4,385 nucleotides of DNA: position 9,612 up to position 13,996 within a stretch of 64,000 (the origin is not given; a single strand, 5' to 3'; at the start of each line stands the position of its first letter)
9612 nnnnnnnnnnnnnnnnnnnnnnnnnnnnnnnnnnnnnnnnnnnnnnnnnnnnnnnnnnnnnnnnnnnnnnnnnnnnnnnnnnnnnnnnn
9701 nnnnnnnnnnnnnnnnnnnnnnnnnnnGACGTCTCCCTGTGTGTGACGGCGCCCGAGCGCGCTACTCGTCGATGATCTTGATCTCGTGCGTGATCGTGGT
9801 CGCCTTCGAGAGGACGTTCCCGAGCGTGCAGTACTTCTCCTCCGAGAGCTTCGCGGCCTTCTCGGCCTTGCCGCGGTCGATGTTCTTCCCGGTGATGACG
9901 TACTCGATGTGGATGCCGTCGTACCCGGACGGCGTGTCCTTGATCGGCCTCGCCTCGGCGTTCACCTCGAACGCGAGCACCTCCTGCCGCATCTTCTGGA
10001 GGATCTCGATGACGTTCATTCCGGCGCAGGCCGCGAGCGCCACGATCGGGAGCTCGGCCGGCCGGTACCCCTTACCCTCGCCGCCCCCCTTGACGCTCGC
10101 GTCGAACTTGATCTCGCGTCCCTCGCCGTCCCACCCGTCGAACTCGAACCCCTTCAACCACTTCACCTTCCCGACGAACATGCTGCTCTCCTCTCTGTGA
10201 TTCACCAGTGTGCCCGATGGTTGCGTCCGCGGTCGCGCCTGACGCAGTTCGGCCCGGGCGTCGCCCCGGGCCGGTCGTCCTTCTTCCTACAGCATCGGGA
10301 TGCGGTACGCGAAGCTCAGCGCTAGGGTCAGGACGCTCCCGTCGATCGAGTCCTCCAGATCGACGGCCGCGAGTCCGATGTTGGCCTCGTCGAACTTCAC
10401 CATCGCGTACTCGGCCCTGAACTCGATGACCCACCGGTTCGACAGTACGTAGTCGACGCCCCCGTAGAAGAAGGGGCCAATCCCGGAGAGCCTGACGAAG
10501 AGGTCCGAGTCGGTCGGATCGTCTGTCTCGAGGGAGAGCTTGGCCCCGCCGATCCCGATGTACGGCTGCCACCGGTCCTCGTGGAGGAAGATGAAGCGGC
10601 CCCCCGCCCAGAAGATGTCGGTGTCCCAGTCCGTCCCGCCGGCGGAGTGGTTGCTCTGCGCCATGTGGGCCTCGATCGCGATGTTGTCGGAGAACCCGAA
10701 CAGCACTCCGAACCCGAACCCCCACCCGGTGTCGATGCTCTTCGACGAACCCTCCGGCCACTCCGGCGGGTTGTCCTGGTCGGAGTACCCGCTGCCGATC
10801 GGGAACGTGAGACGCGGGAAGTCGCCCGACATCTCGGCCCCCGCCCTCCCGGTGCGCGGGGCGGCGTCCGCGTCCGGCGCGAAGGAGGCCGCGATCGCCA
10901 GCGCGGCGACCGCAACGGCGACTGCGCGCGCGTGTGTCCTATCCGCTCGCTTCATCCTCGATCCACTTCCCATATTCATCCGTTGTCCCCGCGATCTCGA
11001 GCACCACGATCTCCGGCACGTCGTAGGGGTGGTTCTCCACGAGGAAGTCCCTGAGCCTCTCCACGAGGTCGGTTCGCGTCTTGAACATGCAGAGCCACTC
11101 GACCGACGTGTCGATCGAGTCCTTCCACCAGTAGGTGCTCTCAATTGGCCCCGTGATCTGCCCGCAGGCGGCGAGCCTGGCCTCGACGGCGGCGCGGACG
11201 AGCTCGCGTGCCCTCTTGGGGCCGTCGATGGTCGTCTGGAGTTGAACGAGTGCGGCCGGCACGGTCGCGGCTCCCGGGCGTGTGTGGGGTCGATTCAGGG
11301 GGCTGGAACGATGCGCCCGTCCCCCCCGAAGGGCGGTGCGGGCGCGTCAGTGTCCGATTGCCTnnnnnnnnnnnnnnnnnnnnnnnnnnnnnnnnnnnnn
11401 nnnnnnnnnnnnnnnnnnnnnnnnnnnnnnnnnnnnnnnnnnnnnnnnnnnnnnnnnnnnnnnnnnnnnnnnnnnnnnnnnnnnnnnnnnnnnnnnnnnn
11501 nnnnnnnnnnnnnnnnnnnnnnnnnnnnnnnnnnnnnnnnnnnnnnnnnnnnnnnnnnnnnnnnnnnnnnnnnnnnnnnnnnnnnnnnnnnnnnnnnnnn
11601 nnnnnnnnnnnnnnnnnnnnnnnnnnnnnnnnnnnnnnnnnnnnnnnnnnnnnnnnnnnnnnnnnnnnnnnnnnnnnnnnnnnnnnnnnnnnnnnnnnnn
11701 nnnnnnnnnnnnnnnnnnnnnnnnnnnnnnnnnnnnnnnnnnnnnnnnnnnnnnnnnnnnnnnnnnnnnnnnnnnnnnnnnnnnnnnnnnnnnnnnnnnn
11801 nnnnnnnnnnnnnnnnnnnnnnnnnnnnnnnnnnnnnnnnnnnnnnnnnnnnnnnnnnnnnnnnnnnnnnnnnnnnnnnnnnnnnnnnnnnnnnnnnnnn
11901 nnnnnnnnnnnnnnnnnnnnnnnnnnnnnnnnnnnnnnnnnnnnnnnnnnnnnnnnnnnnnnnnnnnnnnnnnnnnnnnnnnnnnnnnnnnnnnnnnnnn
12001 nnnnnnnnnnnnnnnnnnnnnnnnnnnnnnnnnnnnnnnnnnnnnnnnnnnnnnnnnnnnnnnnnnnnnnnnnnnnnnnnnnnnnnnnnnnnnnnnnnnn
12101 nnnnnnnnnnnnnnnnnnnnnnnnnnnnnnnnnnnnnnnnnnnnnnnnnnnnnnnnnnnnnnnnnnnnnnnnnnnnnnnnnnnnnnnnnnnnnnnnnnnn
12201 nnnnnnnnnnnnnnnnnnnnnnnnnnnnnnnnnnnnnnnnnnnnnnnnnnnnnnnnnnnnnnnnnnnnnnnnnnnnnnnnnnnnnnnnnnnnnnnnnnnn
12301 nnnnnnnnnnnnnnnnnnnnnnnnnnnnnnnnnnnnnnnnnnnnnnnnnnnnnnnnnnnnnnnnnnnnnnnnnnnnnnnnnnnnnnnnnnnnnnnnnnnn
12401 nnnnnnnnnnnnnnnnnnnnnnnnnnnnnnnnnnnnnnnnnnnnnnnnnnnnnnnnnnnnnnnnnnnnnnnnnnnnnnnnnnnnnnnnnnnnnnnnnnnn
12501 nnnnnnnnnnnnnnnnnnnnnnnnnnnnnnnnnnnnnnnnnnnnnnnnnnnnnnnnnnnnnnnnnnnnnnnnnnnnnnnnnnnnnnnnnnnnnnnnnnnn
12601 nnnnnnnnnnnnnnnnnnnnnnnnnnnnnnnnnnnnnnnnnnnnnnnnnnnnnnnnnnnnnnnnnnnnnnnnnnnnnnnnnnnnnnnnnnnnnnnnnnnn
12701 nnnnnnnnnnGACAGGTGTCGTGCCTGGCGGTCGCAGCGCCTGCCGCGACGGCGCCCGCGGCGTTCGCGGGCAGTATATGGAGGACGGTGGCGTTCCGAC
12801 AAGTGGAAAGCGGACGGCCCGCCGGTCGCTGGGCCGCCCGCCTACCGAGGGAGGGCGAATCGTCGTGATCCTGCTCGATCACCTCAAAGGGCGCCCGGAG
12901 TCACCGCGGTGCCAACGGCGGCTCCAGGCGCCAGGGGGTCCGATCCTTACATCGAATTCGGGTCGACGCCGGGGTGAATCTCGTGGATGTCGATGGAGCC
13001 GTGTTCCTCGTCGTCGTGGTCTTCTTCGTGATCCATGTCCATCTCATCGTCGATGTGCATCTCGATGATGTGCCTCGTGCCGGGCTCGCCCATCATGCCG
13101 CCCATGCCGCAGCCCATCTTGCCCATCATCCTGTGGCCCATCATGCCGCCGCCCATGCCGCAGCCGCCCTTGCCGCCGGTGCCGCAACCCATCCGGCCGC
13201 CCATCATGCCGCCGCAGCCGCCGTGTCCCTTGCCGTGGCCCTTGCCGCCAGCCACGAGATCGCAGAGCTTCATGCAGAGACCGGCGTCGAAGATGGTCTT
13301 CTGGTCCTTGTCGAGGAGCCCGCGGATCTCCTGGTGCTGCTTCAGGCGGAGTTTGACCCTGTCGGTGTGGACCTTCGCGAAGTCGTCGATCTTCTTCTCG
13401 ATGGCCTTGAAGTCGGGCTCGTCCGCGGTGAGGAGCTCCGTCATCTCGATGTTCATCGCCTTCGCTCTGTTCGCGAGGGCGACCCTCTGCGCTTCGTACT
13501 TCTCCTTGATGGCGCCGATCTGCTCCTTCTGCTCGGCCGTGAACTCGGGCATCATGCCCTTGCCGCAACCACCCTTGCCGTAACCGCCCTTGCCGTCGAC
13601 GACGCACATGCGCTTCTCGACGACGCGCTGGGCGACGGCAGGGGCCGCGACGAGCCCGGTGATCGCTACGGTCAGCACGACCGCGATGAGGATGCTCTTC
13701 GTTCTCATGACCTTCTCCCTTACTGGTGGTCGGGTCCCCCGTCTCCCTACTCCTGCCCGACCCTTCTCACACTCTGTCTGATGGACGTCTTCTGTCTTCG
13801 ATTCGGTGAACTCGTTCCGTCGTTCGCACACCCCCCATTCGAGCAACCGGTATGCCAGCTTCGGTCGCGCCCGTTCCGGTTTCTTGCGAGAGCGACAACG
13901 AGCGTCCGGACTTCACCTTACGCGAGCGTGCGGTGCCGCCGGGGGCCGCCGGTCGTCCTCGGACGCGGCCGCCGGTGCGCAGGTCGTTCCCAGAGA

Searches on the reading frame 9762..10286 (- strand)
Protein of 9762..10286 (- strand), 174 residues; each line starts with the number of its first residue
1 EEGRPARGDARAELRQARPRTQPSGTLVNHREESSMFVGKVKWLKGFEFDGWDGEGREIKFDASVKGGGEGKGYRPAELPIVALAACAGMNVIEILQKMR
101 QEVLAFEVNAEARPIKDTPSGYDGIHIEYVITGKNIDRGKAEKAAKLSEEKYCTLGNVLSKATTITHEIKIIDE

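Call 83: search_protein_families(library=pfam, proteins=[window:9762-10286:-], max_evalue=0.00001)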
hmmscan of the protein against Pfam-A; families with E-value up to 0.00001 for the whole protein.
window:9762-10286:- (174 aa): 1 family
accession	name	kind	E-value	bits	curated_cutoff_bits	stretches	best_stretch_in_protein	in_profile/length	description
PF02566.24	OsmC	-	3.9e-15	56.5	27.5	1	69-168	1-100/100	OsmC-like protein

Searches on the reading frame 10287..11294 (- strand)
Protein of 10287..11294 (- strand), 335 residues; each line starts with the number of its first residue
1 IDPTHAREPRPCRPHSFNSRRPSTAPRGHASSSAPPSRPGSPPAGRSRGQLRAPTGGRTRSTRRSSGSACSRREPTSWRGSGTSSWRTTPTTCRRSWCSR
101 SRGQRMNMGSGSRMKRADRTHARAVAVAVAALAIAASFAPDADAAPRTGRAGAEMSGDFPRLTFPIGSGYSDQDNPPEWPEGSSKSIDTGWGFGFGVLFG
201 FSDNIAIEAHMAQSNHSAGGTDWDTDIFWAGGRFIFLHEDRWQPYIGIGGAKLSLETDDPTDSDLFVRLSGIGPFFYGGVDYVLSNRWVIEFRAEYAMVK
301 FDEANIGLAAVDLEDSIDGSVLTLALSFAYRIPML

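Call 83: search_protein_families(library=pfam, proteins=[window:10287-11294:-], max_evalue=0.00001)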
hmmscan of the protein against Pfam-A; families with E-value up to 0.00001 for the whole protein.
window:10287-11294:- (335 aa): 1 family
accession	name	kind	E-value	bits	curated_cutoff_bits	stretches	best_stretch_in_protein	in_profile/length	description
PF13505.12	OMP_b-brl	-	6e-08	33.5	28.7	1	131-327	3-172/175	Outer membrane protein beta-barrel domain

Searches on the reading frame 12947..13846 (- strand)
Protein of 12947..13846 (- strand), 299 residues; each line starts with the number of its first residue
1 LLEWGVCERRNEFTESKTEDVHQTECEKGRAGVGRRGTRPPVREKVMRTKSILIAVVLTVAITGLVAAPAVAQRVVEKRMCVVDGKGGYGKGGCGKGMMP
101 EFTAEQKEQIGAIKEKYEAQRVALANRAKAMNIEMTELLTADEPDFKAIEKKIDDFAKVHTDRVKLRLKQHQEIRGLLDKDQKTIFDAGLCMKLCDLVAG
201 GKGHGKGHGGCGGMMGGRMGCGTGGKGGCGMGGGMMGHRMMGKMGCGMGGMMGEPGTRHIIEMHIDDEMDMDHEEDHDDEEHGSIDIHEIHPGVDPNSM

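Call 6: search_protein_families(library=pfam, proteins=[window:12947-13846:-], max_evalue=0.01)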
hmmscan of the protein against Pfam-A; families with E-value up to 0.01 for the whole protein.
window:12947-13846:- (299 aa): 2 families
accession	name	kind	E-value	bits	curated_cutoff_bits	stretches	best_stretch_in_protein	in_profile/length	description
PF13801.11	Metal_resist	-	4.8e-05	23.9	29.2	1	56-160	3-100/125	Heavy-metal resistance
PF07813.17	LTXXQ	-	0.0003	21.9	24.3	1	103-188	16-98/100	LTXXQ motif family protein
